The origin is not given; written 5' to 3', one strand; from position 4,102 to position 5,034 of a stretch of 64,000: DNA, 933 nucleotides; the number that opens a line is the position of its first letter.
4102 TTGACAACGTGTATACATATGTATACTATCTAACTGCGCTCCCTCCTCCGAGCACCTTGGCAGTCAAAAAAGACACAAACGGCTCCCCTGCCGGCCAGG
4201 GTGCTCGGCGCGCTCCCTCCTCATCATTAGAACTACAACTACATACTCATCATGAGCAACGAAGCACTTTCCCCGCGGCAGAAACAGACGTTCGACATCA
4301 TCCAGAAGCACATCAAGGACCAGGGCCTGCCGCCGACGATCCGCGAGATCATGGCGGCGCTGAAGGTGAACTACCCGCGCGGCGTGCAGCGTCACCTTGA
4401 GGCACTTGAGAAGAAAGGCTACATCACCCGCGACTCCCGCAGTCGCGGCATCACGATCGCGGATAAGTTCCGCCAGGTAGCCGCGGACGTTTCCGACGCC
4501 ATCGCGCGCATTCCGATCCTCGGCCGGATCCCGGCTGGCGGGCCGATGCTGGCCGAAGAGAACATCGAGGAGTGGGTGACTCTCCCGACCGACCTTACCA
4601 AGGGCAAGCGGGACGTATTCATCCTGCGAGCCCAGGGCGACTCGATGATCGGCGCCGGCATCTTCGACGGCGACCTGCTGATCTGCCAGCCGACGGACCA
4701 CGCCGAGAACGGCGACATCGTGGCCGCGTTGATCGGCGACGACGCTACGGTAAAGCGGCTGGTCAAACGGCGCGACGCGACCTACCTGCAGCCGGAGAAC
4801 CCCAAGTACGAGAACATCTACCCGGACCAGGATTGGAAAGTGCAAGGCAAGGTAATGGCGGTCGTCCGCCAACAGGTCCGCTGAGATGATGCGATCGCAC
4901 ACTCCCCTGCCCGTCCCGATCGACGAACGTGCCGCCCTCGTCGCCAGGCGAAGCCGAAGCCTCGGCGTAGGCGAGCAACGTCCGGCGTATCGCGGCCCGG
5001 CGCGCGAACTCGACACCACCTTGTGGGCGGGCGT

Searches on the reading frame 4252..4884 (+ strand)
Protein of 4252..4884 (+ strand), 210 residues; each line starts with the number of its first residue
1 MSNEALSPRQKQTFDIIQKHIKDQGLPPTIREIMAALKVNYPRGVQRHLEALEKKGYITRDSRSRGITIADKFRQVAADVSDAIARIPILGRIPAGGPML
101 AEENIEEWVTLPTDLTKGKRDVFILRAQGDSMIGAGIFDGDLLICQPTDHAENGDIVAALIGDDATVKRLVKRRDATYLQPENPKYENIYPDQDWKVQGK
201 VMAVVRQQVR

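Call 8: search_protein_families(library=pfam, proteins=[window:4252-4884:+])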
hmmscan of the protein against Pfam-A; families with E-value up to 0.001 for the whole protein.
window:4252-4884:+ (210 aa): 2 families
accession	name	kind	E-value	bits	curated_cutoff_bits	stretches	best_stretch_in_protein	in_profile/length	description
PF00717.28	Peptidase_S24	-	7.1e-32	110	23.3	1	88-202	1-116/116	Peptidase S24-like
PF01726.22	LexA_DNA_bind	-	3.6e-20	72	23.7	1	4-65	2-64/65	LexA DNA binding domain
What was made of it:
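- On LexA repressor (the protein at 4252-4884): Pfam PF01726 at 3.6e-20 and PF00717 at 7.1e-32 (call 8).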

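Call 9: find_related_loci(query=window:4252-4881:+, collection=genome_contigs, flank=3000)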
Query window:4252-4881:+ (210 aa) in genome_contigs; peptide patterns used: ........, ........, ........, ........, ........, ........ (x = any residue, [..] = any of these).
599 stretches matched a pattern (row limit reached: there are more); 382 encode a relative of the query (tblastn E <= 1e-3); the best 80 are kept; 80 distinct loci.
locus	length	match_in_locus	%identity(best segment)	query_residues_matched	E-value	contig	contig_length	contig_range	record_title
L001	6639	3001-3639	92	1-210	6e-131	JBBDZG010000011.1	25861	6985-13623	MAG: Patescibacteria group bacterium isolate LejiaD_65_15 Lejia_D_3073_length_25861_cov_9, whole genome shotgun sequence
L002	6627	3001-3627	80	2-210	1e-115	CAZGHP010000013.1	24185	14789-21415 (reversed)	MAG TPA_asm: uncultured Candidatus Saccharibacteria bacterium isolate SRP136066_co1_225 genome assembly, contig: NODE_18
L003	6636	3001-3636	78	1-209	9e-114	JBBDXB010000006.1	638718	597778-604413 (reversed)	MAG: Patescibacteria group bacterium isolate LejiaD_63_101 Lejia_D_5_length_638718_cov_62, whole genome shotgun sequence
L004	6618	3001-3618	69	4-209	7e-98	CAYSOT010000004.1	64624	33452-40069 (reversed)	MAG TPA_asm: uncultured Candidatus Saccharibacteria bacterium isolate SRP278252_co2_125 genome assembly, contig: NODE_70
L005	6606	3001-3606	46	6-209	4e-55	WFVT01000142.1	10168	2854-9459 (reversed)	MAG: candidate division KSB1 bacterium isolate S140_5 k151_308800, whole genome shotgun sequence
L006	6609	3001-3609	43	6-209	1e-53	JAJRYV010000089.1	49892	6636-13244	MAG: bacterium isolate Dive96_bin3.88 k141_3008825, whole genome shotgun sequence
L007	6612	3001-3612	45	6-206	7e-52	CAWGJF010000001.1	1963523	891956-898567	MAG: uncultured Ignavibacteriales bacterium isolate MFD05684.bin.1.68 genome assembly, contig: contig_37389, whole genom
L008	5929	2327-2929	45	6-209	3e-51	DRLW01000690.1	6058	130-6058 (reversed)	MAG TPA_asm: Bacteroidetes bacterium isolate HyVt-473 HyVt-473_k145_895794, whole genome shotgun sequence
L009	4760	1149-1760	46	6-206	2e-51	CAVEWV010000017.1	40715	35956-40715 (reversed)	Acutalibacteraceae bacterium isolate G02622-L1_cleanbin_000007 genome assembly, contig: Spades_G02622-L1_contig_240, who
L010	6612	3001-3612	45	6-206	6e-51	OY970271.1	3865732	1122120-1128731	MAG: uncultured Ignavibacteriales bacterium isolate MFD02416.bin.c.14 genome assembly, chromosome: 1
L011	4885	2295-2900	45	4-207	1e-50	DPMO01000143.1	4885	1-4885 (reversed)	MAG TPA_asm: Clostridiales bacterium isolate UBA9673 contig_2057, whole genome shotgun sequence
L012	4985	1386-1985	44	4-207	7e-50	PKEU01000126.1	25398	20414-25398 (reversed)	MAG: bacterium isolate RSA8 c_000000000391, whole genome shotgun sequence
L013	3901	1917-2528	43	4-209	5e-49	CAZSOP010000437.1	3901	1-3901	MAG TPA_asm: uncultured Cytophagia bacterium isolate binchicken_co8_16 genome assembly, contig: NODE_47327_length_3901_c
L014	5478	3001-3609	46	6-207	4e-48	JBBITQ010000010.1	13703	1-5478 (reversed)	MAG: Clostridiales bacterium isolate PGS172224_bin_40 NODE_1749_length_13703_cov_3.601334, whole genome shotgun sequence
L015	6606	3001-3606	44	6-207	3e-48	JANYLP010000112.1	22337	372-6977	MAG: Coriobacteriia bacterium isolate GL140_6_metabinner_57 GL140_6_k141_1227166, whole genome shotgun sequence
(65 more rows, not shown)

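Call 34: find_homologous_proteins(query=window:4252-4881:+, max_evalue=1e-20)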
Query window:4252-4881:+ (210 aa): 3180 proteins with E <= 1e-20 among 3955 candidates; the best 120 are listed.
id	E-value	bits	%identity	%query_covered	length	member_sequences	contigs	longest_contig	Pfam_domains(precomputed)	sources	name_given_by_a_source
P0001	2.0e-134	464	100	100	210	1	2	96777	PF00717.29,PF01726.23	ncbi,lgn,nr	ncbi:MAG: transcriptional repressor LexA [bacterium]|nr:transcriptional repressor LexA [bacterium] M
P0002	2.3e-130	450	96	100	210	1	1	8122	PF00717.29,PF01726.23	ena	-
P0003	5.3e-130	449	95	100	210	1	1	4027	PF00717.29,PF01726.23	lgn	-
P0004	2.0e-124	431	92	100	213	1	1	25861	PF00717.29,PF01726.23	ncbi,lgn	ncbi:MAG: transcriptional repressor LexA [Patescibacteria group bacterium]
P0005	2.3e-124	431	91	100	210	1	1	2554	PF00717.29,PF01726.23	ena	-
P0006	3.9e-124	430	91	100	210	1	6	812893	PF00717.29,PF01726.23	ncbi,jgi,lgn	ncbi:MAG TPA: transcriptional repressor LexA [Patescibacteria group bacterium]|jgi:repressor LexA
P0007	2.9e-121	421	89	100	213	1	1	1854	PF00717.29,PF01726.23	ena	-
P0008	7.0e-116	403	86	99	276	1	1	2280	PF00717.29,PF01726.23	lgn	-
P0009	3.5e-111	388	84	99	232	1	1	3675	PF00717.29,PF01726.23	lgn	-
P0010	1.6e-109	382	80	100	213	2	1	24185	PF00717.29,PF01726.23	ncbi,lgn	-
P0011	4.2e-108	378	78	100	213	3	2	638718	PF00717.29,PF01726.23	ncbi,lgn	ncbi:MAG: transcriptional repressor LexA [Patescibacteria group bacterium]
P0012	5.1e-107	374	80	99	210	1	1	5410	PF00717.29,PF01726.23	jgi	jgi:repressor LexA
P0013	1.7e-105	369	78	100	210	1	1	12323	PF00717.29,PF01726.23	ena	-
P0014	6.1e-103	361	78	98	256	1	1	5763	PF00717.29,PF01726.23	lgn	-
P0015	5.1e-102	358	76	99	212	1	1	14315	PF00717.29,PF01726.23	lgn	-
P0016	1.2e-101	357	78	98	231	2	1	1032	PF00717.29,PF01726.23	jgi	-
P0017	4.7e-101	355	76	98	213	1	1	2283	PF00717.29,PF01726.23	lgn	-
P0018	2.0e-100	353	75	100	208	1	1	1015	PF00717.29,PF01726.23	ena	-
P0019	2.0e-100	353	75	100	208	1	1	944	PF00717.29,PF01726.23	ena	-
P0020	2.0e-100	353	76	100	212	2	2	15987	PF00717.29,PF01726.23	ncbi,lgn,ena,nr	ncbi:transcriptional repressor LexA [Patescibacteria group bacterium]|nr:transcriptional repressor L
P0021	4.0e-100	352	73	99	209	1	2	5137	PF00717.29,PF01726.23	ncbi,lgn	-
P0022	4.7e-100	351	78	98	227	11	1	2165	PF00717.29,PF01726.23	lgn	-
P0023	5.2e-100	351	75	99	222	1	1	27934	PF00717.29,PF01726.23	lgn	-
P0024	1.6e-99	350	73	99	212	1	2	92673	PF00717.29,PF01726.23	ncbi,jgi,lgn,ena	-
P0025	2.3e-99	349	76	100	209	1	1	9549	PF00717.29,PF01726.23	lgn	-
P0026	1.5e-98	347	73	100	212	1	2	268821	PF00717.29,PF01726.23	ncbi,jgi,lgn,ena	-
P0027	3.5e-98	345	73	100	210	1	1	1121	PF00717.29,PF01726.23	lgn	-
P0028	1.8e-97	343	73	100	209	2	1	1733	PF00717.29,PF01726.23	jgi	jgi:repressor LexA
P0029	3.8e-97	342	72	98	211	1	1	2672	PF00717.29,PF01726.23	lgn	-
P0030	1.4e-96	340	71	100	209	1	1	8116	PF00717.29,PF01726.23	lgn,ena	-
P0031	2.4e-96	339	71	100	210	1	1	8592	PF00717.29,PF01726.23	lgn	-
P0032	3.0e-96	339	75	100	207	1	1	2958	PF00717.29,PF01726.23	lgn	-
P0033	1.2e-95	337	74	98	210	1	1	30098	PF00717.29,PF01726.23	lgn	-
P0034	1.0e-94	334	70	100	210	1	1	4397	PF00717.29,PF01726.23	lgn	-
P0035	2.5e-93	330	71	100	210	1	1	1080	PF00717.29,PF01726.23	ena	-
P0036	7.5e-92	325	68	100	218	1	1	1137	PF00717.29,PF01726.23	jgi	jgi:repressor LexA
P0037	3.7e-91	322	69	98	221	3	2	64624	PF00717.29,PF01726.23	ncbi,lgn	-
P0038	1.2e-90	321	69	99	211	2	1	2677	PF00717.29,PF01726.23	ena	-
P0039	4.4e-90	319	69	98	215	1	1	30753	PF00717.29,PF01726.23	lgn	-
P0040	2.2e-89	317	70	100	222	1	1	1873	PF00717.29,PF01726.23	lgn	-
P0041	3.1e-89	316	72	98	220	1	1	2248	PF00717.29,PF01726.23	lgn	-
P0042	6.7e-89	315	66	100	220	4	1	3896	PF00717.29,PF01726.23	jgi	jgi:repressor LexA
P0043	1.4e-88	314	71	98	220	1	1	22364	PF00717.29,PF01726.23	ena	-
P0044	2.7e-88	313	71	98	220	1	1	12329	PF00717.29,PF01726.23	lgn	-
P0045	1.1e-84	301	63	100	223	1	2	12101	PF00717.29,PF01726.23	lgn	-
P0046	7.8e-82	292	69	88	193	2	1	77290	PF00717.29,PF01726.23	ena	-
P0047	9.5e-70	253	73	75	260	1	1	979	PF00717.29,PF01726.23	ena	-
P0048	4.0e-61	224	51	96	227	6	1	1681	PF00717.29,PF01726.23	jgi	-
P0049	4.4e-61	224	51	96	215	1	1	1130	PF00717.29,PF01726.23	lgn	-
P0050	1.0e-60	223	49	96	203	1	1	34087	PF00717.29,PF01726.23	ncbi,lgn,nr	ncbi:MAG: transcriptional repressor LexA [bacterium]|nr:transcriptional repressor LexA [bacterium]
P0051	2.9e-60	222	51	96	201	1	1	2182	PF00717.29,PF01726.23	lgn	-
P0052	9.1e-60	220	49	96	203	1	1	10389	PF00717.29,PF01726.23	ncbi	-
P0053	9.9e-60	220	50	96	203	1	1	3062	PF00717.29,PF01726.23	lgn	-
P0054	1.5e-59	219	49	97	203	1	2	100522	PF00717.29,PF01726.23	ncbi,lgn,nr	ncbi:MAG: transcriptional repressor LexA [Candidatus Doudnabacteria bacterium]|nr:transcriptional re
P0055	1.8e-59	219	48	96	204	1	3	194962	PF00717.29,PF01726.23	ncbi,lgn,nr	ncbi:MAG: transcriptional repressor LexA [Candidatus Doudnabacteria bacterium]|nr:transcriptional re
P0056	2.7e-59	218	50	96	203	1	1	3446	PF00717.29,PF01726.23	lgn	-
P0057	4.5e-59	218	48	96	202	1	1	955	PF00717.29,PF01726.23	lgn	-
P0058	7.4e-58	214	47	96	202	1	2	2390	PF00717.29,PF01726.23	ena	-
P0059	2.0e-57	212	50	96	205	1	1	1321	PF00717.29,PF01726.23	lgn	-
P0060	2.0e-57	212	50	96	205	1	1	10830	PF00717.29,PF01726.23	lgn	-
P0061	2.2e-57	212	50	96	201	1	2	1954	PF00717.29,PF01726.23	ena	-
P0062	1.1e-56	210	47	96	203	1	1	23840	PF00717.29,PF01726.23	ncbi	-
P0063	1.7e-56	209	49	96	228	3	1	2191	PF00717.29,PF01726.23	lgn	-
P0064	3.7e-56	208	49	95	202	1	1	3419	PF00717.29,PF01726.23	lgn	-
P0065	7.9e-56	207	47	96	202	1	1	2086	PF00717.29,PF01726.23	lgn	-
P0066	9.0e-56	207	47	96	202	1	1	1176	PF00717.29,PF01726.23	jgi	jgi:repressor LexA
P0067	7.4e-55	204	75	60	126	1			PF01726.23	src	-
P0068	1.8e-53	199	47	97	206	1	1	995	PF00717.29,PF01726.23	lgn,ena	-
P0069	2.0e-53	199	46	98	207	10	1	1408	PF13730.13,PF00717.29,PF01726.23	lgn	-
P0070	7.0e-53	197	46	97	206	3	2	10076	PF00717.29,PF01726.23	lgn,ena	-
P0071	1.1e-52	197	46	96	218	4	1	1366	PF00717.29,PF01726.23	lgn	-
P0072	2.0e-52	196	46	96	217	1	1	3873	PF00717.29,PF01726.23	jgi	jgi:repressor LexA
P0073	7.0e-52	194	45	97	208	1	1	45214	PF00717.29,PF01726.23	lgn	-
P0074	7.6e-52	194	49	98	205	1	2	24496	PF00717.29,PF12802.14,PF01726.23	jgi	jgi:repressor LexA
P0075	1.3e-51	193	49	98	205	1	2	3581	PF00717.29,PF12802.14,PF01726.23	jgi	jgi:repressor LexA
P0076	1.3e-51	193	45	97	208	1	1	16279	PF00717.29,PF01726.23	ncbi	-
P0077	2.0e-51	193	48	98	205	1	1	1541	PF00717.29,PF12802.14,PF01726.23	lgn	-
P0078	8.8e-51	191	47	98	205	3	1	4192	PF00717.29,PF12802.14,PF01726.23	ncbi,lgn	-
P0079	2.7e-50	189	46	98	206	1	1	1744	PF00717.29,PF12802.14,PF01726.23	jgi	jgi:repressor LexA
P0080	3.5e-50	189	46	89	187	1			PF00717.29,PF01726.23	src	-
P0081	6.6e-50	188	46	97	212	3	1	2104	PF00717.29,PF01726.23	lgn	-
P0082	8.5e-50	187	46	98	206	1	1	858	PF00717.29,PF12802.14,PF01726.23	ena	-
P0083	8.8e-50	187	43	99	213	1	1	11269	PF00717.29,PF01726.23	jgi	-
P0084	9.2e-50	187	47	98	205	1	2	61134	PF00717.29,PF12802.14,PF01726.23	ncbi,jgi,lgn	-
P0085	1.0e-49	187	47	98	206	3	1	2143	PF00717.29,PF12802.14,PF01726.23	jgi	jgi:repressor LexA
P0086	2.3e-49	186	45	98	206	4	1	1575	PF00717.29,PF12802.14,PF01726.23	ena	-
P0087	4.1e-49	185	45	97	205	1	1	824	PF08279.19,PF13730.13,PF00717.29,PF01726.23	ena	-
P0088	4.1e-49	185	46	99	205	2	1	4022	PF00717.29,PF12802.14,PF01726.23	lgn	-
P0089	4.1e-49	185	46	98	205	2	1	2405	PF00717.29,PF12802.14,PF01726.23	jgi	jgi:repressor LexA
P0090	4.2e-49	185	45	99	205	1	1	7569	PF00717.29,PF12802.14,PF01726.23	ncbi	ncbi:MAG: transcriptional repressor LexA [Calditrichia bacterium]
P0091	4.2e-49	185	45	99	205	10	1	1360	PF00717.29,PF01726.23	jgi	jgi:repressor LexA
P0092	4.4e-49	185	45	99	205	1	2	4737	PF00717.29,PF01726.23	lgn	-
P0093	5.2e-49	185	44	98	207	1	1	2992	PF00717.29,PF01726.23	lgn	-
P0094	7.5e-49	184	46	98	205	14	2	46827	PF00717.29,PF12802.14,PF01726.23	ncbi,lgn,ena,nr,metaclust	ncbi:MAG: repressor LexA [Caldithrix sp. RBG_13_44_9]|nr:MAG: repressor LexA [Caldithrix sp. RBG_13_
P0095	8.3e-49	184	46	98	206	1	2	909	PF00717.29,PF12802.14,PF01726.23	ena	-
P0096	1.3e-48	184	45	98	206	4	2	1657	PF00717.29,PF12802.14,PF01726.23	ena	-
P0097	1.3e-48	183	47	98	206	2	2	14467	PF00717.29,PF12802.14,PF01726.23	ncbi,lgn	-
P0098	1.4e-48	183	46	96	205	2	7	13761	PF00717.29,PF01726.23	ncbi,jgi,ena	-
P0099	1.7e-48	183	44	98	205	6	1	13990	PF00717.29,PF12802.14,PF01726.23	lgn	-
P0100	2.4e-48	183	46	97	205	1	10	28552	PF00717.29,PF01726.23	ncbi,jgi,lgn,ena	-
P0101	2.5e-48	183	45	97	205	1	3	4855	PF00717.29,PF01726.23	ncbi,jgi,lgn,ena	-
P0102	2.7e-48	182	45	98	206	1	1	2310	PF00717.29,PF12802.14,PF01726.23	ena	-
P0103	3.4e-48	182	45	98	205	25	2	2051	PF00717.29,PF01726.23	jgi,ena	jgi:repressor LexA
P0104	3.7e-48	182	45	99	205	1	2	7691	PF00717.29,PF12802.14,PF01726.23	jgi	jgi:repressor LexA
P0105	5.3e-48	182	42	97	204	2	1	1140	PF00717.29,PF01726.23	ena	-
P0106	6.8e-48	181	44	98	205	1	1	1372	PF00717.29,PF01726.23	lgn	-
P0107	7.9e-48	181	45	97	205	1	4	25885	PF00717.29,PF01726.23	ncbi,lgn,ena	-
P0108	1.1e-47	181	48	98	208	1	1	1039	PF00717.29,PF01726.23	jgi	jgi:repressor LexA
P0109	1.1e-47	180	46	97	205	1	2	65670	PF00717.29,PF01726.23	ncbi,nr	ncbi:MAG: transcriptional repressor LexA [candidate division KSB1 bacterium]|nr:transcriptional repr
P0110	1.1e-47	180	46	99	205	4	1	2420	PF00717.29,PF12802.14,PF01726.23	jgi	jgi:repressor LexA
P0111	1.4e-47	180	45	99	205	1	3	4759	PF00717.29,PF12802.14,PF01726.23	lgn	-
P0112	1.4e-47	180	45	97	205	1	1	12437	PF00717.29,PF01726.23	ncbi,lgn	-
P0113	1.9e-47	180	45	99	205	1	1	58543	PF00717.29,PF12802.14,PF01726.23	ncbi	-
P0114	2.2e-47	180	46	97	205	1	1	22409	PF00717.29,PF01726.23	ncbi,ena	-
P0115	2.3e-47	179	45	99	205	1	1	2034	PF00717.29,PF01726.23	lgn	-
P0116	2.6e-47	179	45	99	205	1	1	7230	PF00717.29,PF12802.14,PF01726.23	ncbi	-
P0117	2.6e-47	179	46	96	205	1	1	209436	PF00717.29,PF12802.14,PF01726.23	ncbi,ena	-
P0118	3.5e-47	179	45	99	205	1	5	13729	PF00717.29,PF01726.23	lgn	-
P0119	4.5e-47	178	44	98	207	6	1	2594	PF00717.29,PF12802.14,PF01726.23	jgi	jgi:repressor LexA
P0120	5.5e-47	178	45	98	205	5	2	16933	PF00717.29,PF01726.23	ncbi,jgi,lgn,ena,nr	ncbi:repressor LexA [candidate division KSB1 bacterium 4484_188]|nr:MAG: repressor LexA [candidate d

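Call 35: find_encoding_contigs(protein=P0006, flank=10000, max_places=3)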
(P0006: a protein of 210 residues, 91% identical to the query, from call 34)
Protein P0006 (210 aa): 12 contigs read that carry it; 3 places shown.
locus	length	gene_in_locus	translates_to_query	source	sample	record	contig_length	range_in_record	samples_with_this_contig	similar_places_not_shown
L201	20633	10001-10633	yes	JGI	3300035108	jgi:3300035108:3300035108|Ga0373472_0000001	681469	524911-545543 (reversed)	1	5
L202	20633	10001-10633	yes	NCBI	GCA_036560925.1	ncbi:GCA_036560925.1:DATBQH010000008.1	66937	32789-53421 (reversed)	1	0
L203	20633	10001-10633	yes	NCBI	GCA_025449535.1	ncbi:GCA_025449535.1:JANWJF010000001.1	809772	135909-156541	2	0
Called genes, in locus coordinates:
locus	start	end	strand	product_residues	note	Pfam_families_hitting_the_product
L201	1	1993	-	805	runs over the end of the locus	PF26449:DUF8128, PF02534:T4SS-DNA_transf (faint), PF10412:TrwB_AAD_bind (weak), PF12696:TraG-D_C (weak)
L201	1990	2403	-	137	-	-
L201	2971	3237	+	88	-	-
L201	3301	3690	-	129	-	-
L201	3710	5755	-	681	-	PF00912:Transgly, PF00905:Transpeptidase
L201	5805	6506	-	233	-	-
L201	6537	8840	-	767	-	PF01751:Toprim, PF01131:Topoisom_bac, PF01396:Zn_ribbon_Top1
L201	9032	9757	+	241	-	-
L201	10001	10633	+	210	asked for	PF01726:LexA_DNA_bind, PF00717:Peptidase_S24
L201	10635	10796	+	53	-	-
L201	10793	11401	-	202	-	PF02481:DNA_processg_A, PF17782:WHD_DprA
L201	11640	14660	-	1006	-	PF17757:UvrB_inter, PF02559:CarD_TRCF_RID, PF00270:DEAD, PF04851:ResIII, PF00271:Helicase_C, PF03461:TRCF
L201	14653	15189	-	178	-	PF01195:Pept_tRNA_hydro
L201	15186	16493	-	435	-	PF00009:GTP_EFTU (weak), PF01926:MMR_HSR1, PF02421:FeoB_N, PF04548:AIG1 (weak), PF01926:MMR_HSR1, PF02421:FeoB_N, PF00009:GTP_EFTU, PF14714:KH_dom-like, +4 more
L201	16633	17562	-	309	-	PF00768:Peptidase_S11, PF13354:Beta-lactamase2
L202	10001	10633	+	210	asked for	PF01726:LexA_DNA_bind, PF00717:Peptidase_S24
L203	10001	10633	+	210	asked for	PF01726:LexA_DNA_bind, PF00717:Peptidase_S24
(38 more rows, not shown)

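Call 36: find_encoding_contigs(protein=P0026, flank=10000, max_places=2)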
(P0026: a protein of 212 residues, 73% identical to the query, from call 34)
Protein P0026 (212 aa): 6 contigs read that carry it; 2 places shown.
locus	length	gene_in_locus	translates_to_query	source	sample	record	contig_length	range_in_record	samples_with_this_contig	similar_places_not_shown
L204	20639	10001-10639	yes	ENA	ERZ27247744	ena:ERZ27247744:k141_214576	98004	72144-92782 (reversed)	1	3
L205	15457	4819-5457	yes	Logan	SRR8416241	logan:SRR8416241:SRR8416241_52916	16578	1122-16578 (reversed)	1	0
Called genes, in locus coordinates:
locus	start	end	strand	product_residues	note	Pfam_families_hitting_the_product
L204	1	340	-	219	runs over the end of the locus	-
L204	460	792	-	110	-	-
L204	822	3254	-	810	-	PF26449:DUF8128, PF01935:DUF87 (faint), PF10412:TrwB_AAD_bind (faint), PF02534:T4SS-DNA_transf (weak), PF12696:TraG-D_C (weak)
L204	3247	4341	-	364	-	-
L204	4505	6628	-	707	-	PF00912:Transgly, PF00905:Transpeptidase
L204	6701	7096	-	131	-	PF03479:PCC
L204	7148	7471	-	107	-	-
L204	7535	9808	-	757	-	PF01751:Toprim, PF01131:Topoisom_bac, PF01396:Zn_ribbon_Top1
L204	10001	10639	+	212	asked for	PF01726:LexA_DNA_bind, PF00717:Peptidase_S24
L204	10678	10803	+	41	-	-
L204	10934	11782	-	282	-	PF02481:DNA_processg_A, PF17782:WHD_DprA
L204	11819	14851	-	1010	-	PF17757:UvrB_inter, PF02559:CarD_TRCF_RID, PF00270:DEAD, PF04851:ResIII, PF00271:Helicase_C, PF03461:TRCF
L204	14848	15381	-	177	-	PF01195:Pept_tRNA_hydro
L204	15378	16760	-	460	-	PF00005:ABC_tran (faint), PF00071:Ras (faint), PF01926:MMR_HSR1, PF02421:FeoB_N (weak), PF01926:MMR_HSR1, PF02421:FeoB_N, PF00009:GTP_EFTU, PF14714:KH_dom-like, +3 more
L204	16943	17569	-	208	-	-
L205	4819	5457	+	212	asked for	PF01726:LexA_DNA_bind, PF00717:Peptidase_S24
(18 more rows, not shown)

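Call 37: find_encoding_contigs(protein=P0045, flank=10000, max_places=2)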
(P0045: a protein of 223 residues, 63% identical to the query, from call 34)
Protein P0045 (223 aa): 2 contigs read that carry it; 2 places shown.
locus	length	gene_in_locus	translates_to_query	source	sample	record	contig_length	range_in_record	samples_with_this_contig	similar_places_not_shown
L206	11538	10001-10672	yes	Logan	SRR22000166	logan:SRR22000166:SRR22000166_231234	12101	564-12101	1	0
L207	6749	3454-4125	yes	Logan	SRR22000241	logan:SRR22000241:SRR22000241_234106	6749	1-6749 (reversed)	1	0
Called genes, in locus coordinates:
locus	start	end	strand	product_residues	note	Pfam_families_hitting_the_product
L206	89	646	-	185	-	-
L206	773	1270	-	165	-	-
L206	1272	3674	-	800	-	PF26449:DUF8128, PF01935:DUF87 (faint), PF02534:T4SS-DNA_transf (weak), PF10412:TrwB_AAD_bind (weak), PF12696:TraG-D_C (weak)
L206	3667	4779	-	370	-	-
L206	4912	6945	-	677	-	PF00912:Transgly, PF00905:Transpeptidase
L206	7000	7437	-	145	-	PF13527:Acetyltransf_9, PF00583:Acetyltransf_1, PF13673:Acetyltransf_10 (weak), PF13508:Acetyltransf_7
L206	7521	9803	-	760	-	PF01751:Toprim, PF01131:Topoisom_bac, PF01396:Zn_ribbon_Top1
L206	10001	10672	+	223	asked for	PF01726:LexA_DNA_bind, PF00717:Peptidase_S24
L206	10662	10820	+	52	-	-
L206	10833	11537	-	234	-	?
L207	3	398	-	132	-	?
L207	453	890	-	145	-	PF13527:Acetyltransf_9, PF00583:Acetyltransf_1, PF13673:Acetyltransf_10 (weak), PF13508:Acetyltransf_7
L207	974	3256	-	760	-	PF01751:Toprim, PF01131:Topoisom_bac, PF01396:Zn_ribbon_Top1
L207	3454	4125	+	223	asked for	PF01726:LexA_DNA_bind, PF00717:Peptidase_S24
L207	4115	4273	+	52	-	-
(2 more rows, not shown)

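Call 58: find_encoding_contigs(protein=P0055, flank=10000, max_places=2)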
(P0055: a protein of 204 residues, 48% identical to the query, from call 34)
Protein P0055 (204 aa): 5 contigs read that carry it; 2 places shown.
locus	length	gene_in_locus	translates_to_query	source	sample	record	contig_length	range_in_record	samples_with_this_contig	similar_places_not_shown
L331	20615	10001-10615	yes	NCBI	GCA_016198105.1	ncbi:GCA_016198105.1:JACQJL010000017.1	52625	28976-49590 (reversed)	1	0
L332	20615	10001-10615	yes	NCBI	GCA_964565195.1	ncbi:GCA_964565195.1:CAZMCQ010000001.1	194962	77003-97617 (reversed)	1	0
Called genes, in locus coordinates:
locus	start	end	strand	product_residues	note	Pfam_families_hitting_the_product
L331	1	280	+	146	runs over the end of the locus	PF01894:YjbQ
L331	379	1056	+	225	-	PF05552:MS_channel_1st_1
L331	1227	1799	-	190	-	PF00188:CAP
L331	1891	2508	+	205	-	PF01135:PCMT, PF01209:Ubie_methyltran (weak), PF01189:Methyltr_RsmB-F (weak), PF01269:Fibrillarin (weak), PF13847:Methyltransf_31, PF13649:Methyltransf_25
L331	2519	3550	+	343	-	PF02618:YceG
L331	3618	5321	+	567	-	-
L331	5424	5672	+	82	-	-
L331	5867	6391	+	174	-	PF00466:Ribosomal_L10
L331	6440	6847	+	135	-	PF16320:Ribosomal_L12_N, PF00542:Ribosomal_L12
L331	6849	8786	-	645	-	-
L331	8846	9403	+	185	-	-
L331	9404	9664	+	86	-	-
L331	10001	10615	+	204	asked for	PF01726:LexA_DNA_bind, PF00717:Peptidase_S24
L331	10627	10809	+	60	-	-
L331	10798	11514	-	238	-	-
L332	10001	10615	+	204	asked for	PF01726:LexA_DNA_bind, PF00717:Peptidase_S24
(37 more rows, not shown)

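Call 59: find_encoding_contigs(protein=P0050, flank=10000, max_places=1)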
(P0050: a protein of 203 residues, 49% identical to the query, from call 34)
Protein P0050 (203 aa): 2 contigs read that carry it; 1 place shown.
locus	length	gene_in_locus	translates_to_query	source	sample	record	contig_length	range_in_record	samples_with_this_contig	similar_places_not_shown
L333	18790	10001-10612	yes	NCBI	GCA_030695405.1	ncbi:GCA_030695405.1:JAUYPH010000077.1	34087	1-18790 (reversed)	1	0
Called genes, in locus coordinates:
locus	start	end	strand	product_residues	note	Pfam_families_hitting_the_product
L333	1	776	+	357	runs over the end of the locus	PF02618:YceG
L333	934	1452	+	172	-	PF00466:Ribosomal_L10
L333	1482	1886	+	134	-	PF16320:Ribosomal_L12_N, PF00542:Ribosomal_L12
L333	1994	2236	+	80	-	-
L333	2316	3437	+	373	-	PF02353:CMAS, PF13489:Methyltransf_23, PF08241:Methyltransf_11, PF08242:Methyltransf_12, PF13649:Methyltransf_25, PF13847:Methyltransf_31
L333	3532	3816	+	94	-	PF01022:HTH_5 (weak)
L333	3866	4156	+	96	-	-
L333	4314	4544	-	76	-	-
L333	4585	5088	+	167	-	-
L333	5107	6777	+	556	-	PF05970:PIF1, PF07728:AAA_5 (faint), PF13245:AAA_19, PF13401:AAA_22 (weak), PF13604:AAA_30, PF21530:Pif1_2B_dom (weak), PF14493:HTH_40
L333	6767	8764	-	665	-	-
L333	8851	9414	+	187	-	-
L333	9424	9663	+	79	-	-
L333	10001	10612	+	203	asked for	PF01726:LexA_DNA_bind, PF00717:Peptidase_S24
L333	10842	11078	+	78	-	-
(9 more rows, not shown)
